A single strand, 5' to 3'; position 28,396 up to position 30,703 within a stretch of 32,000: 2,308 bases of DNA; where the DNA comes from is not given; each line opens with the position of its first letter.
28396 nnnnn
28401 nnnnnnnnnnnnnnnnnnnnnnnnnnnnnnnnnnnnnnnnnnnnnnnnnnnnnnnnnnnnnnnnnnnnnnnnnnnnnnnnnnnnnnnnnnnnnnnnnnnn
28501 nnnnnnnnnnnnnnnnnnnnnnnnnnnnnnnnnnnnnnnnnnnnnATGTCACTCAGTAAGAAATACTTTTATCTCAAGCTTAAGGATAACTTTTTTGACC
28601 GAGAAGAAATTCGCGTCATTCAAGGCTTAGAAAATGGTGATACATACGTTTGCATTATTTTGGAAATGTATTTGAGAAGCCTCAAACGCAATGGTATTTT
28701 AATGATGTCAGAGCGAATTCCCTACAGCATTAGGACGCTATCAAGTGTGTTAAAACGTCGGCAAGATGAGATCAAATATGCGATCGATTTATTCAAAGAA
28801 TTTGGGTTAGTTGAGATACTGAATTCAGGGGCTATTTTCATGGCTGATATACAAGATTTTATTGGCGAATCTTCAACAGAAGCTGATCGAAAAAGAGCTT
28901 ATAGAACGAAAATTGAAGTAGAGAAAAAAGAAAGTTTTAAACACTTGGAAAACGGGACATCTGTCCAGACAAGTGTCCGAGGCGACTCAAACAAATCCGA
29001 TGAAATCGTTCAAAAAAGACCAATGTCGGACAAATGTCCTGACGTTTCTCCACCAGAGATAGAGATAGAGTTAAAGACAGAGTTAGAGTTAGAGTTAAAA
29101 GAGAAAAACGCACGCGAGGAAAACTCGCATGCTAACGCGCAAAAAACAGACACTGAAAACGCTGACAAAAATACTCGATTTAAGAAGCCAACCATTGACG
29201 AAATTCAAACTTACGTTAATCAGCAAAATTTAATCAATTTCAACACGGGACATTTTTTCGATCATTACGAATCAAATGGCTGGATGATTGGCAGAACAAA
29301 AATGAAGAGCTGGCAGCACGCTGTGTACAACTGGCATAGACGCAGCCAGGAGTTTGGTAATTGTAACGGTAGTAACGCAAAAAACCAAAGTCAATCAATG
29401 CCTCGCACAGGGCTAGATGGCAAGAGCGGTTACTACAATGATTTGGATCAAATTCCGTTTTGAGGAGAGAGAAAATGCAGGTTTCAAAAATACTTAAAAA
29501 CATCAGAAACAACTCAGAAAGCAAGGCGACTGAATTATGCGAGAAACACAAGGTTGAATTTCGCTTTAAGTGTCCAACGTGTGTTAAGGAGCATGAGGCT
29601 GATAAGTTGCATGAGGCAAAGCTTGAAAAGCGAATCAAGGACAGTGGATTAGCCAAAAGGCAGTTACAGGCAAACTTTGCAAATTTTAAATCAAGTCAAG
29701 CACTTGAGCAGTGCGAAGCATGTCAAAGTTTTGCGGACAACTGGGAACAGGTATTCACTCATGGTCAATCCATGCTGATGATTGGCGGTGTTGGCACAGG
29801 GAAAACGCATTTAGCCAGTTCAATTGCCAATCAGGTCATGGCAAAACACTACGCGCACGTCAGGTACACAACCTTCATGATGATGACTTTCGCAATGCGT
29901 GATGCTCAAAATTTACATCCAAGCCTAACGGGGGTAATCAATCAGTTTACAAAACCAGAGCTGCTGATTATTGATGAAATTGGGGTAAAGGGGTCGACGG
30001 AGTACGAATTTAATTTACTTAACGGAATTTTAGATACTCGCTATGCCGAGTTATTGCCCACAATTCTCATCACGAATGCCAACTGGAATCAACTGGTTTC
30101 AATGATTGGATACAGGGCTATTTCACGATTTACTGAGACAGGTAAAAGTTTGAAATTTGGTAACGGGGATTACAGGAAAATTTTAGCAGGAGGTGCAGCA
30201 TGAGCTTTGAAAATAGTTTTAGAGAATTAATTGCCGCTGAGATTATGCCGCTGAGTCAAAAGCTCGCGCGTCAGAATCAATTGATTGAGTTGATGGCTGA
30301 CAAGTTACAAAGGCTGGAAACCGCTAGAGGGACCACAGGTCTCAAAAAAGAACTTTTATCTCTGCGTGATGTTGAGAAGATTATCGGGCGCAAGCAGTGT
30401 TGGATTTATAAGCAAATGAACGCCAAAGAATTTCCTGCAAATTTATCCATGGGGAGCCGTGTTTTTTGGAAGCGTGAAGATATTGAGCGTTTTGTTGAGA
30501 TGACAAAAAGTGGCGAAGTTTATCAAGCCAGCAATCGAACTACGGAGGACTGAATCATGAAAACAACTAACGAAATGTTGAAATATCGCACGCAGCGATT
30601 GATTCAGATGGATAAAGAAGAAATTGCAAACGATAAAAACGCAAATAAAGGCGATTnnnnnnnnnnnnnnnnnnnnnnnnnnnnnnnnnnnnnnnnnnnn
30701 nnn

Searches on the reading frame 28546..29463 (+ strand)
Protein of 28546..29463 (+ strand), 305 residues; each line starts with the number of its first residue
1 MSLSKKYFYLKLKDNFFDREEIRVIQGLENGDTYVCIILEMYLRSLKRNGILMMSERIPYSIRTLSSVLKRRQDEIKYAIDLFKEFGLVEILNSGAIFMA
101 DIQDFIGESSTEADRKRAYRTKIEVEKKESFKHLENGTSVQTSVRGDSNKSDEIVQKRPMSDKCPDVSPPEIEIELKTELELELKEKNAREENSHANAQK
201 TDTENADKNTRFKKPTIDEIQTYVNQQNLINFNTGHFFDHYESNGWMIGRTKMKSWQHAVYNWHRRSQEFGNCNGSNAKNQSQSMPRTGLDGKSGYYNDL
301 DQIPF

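Call 51: search_protein_families(library=pfam, proteins=[window:28546-29463:+])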
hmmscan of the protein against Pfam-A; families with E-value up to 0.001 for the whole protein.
window:28546-29463:+ (305 aa): 1 family
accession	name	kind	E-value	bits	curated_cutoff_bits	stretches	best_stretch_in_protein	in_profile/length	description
PF09681.16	Phage_rep_org_N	-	4.5e-28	98.1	23.3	1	9-122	1-116/121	N-terminal phage replisome organiser (Phage_rep_org_N)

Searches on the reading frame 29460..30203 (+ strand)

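Call 51: search_protein_families(library=pfam, proteins=[window:29460-30203:+])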
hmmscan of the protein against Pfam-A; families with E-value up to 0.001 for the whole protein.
window:29460-30203:+ (247 aa): 8 families
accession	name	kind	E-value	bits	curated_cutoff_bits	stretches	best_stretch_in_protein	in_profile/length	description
PF01695.23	IstB_IS21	-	9.6e-16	58.4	24.1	1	24-217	19-204/238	IstB-like ATP binding protein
PF03969.22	AFG1_ATPase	-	7e-07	29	27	1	80-180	40-141/361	AFG1-like ATPase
PF00004.35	AAA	-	3.7e-06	27.8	21.2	1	105-181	1-73/131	ATPase family associated with various cellular activities (AAA)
PF00308.24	Bac_DnaA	-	9.1e-06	26.4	23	1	87-188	22-124/162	Bacterial DnaA ATPAse domain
PF02367.23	TsaE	-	9.2e-05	22.8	26.6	1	84-143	3-60/128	Threonylcarbamoyl adenosine biosynthesis protein TsaE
PF13245.12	AAA_19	-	0.00017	22.2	25.1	1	101-156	10-61/134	AAA domain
PF24883.2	NPHP3_N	-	0.00029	21.5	24.8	1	94-164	14-80/164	Nephrocystin 3, N-terminal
PF12775.13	AAA_7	-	0.00052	20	25.8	1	96-146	27-76/181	P-loop containing dynein motor region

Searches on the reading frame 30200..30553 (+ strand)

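Call 51: search_protein_families(library=pfam, proteins=[window:30200-30553:+])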
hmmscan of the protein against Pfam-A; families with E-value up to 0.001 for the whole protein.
window:30200-30553:+ (117 aa): 1 family
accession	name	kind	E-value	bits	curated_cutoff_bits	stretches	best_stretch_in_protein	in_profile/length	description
PF05930.18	Phage_AlpA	-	8e-05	22.9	21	1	52-93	3-45/51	Prophage CP4-57 regulatory protein (AlpA)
